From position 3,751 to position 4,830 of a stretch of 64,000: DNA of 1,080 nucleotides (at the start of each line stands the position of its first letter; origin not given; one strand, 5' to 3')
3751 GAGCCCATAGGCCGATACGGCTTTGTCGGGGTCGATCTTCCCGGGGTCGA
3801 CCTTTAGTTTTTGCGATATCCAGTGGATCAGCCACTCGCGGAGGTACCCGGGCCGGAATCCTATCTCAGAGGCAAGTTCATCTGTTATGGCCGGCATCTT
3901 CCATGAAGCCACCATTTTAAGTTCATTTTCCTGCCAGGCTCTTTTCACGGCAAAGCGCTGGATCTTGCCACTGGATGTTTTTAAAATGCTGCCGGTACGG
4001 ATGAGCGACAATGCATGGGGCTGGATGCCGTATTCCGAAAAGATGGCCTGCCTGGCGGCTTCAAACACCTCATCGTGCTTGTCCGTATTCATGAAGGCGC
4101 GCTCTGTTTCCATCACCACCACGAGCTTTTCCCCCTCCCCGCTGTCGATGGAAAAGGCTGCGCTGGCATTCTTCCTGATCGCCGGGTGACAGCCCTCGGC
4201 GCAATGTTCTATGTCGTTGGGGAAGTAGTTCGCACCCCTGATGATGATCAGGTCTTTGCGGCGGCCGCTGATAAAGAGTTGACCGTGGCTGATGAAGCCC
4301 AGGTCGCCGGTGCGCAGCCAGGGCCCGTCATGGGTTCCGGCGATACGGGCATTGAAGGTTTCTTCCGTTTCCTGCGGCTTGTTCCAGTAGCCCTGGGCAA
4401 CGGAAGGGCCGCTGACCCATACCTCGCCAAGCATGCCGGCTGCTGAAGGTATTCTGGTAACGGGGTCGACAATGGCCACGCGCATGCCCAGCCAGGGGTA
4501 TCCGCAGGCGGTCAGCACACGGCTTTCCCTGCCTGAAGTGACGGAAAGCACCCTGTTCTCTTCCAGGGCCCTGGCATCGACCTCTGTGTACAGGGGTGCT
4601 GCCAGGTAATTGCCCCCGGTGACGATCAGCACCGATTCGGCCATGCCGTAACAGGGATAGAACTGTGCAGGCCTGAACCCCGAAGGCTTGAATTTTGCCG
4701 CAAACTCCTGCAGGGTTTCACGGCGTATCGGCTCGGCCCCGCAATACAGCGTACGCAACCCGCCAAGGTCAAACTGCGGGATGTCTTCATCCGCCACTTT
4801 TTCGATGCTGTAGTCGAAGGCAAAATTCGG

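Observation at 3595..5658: FAAL with its own fused carrier domain, in addition to a separate ACP in the same locus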

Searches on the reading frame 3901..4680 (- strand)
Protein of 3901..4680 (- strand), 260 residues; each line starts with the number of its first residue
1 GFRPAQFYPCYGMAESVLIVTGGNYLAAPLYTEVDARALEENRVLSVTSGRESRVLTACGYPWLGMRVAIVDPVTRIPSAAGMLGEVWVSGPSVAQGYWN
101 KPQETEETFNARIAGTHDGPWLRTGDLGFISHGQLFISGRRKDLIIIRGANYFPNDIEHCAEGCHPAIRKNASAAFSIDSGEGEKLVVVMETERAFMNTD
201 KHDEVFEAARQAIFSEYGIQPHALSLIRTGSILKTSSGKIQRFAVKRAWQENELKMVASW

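Call 22: search_solved_structures(query=window:3901-4680:-, max_evalue=0.00001, show_alignments=5)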
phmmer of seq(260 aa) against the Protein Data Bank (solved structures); distinct sequences matched with E-value up to 0.00001: 95 (the best 60 are shown).
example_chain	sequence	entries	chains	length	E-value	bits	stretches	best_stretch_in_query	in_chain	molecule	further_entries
7r7f_A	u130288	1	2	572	1e-62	214.8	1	1-260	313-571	Polyketide synthase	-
7r7g_A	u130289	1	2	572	1e-62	214.8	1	1-260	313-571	Polyketide synthase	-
7r7e_A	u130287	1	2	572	1.6e-62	214.2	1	1-260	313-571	Polyketide synthase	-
3kxw_A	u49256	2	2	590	2.3e-44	154.7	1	1-260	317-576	Saframycin Mx1 synthetase B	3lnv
7wua_A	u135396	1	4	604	2.9e-43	151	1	6-252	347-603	Acyl-CoA synthase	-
8hd4_A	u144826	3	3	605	1.2e-38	135.9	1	6-254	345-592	Long-chain-fatty-acid--AMP ligase FadD23 | Fatty-acid-CoA ligase FadD23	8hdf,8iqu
5d6j_A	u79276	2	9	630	1.6e-33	119.1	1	1-181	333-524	Acyl-CoA synthase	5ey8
5icr_A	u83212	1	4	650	1.8e-33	118.9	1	1-181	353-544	Acyl-CoA synthase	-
5ey9_A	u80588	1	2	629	4.1e-31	111.2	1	1-182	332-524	Long-chain-fatty-acid--AMP ligase FadD32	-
5hm3_A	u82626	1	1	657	8.8e-30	106.9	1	3-182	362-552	Long-chain-fatty-acid--AMP ligase FadD32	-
3pbk_A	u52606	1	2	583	1.6e-28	102.7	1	5-251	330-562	Fatty Acyl-Adenylate Ligase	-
8hcz_A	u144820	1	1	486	1.2e-22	83.5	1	6-145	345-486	Long-chain-fatty-acid--AMP ligase FadD23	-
3e53_A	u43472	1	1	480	7e-21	77.7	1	8-140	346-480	FATTY-ACID-CoA LIGASE FADD28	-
4r0m_B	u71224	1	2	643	2e-20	76.2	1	52-251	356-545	McyG protein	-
3t5a_A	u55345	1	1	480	8.5e-20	74.1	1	8-140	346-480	Long-chain-fatty-acid--AMP ligase FadD28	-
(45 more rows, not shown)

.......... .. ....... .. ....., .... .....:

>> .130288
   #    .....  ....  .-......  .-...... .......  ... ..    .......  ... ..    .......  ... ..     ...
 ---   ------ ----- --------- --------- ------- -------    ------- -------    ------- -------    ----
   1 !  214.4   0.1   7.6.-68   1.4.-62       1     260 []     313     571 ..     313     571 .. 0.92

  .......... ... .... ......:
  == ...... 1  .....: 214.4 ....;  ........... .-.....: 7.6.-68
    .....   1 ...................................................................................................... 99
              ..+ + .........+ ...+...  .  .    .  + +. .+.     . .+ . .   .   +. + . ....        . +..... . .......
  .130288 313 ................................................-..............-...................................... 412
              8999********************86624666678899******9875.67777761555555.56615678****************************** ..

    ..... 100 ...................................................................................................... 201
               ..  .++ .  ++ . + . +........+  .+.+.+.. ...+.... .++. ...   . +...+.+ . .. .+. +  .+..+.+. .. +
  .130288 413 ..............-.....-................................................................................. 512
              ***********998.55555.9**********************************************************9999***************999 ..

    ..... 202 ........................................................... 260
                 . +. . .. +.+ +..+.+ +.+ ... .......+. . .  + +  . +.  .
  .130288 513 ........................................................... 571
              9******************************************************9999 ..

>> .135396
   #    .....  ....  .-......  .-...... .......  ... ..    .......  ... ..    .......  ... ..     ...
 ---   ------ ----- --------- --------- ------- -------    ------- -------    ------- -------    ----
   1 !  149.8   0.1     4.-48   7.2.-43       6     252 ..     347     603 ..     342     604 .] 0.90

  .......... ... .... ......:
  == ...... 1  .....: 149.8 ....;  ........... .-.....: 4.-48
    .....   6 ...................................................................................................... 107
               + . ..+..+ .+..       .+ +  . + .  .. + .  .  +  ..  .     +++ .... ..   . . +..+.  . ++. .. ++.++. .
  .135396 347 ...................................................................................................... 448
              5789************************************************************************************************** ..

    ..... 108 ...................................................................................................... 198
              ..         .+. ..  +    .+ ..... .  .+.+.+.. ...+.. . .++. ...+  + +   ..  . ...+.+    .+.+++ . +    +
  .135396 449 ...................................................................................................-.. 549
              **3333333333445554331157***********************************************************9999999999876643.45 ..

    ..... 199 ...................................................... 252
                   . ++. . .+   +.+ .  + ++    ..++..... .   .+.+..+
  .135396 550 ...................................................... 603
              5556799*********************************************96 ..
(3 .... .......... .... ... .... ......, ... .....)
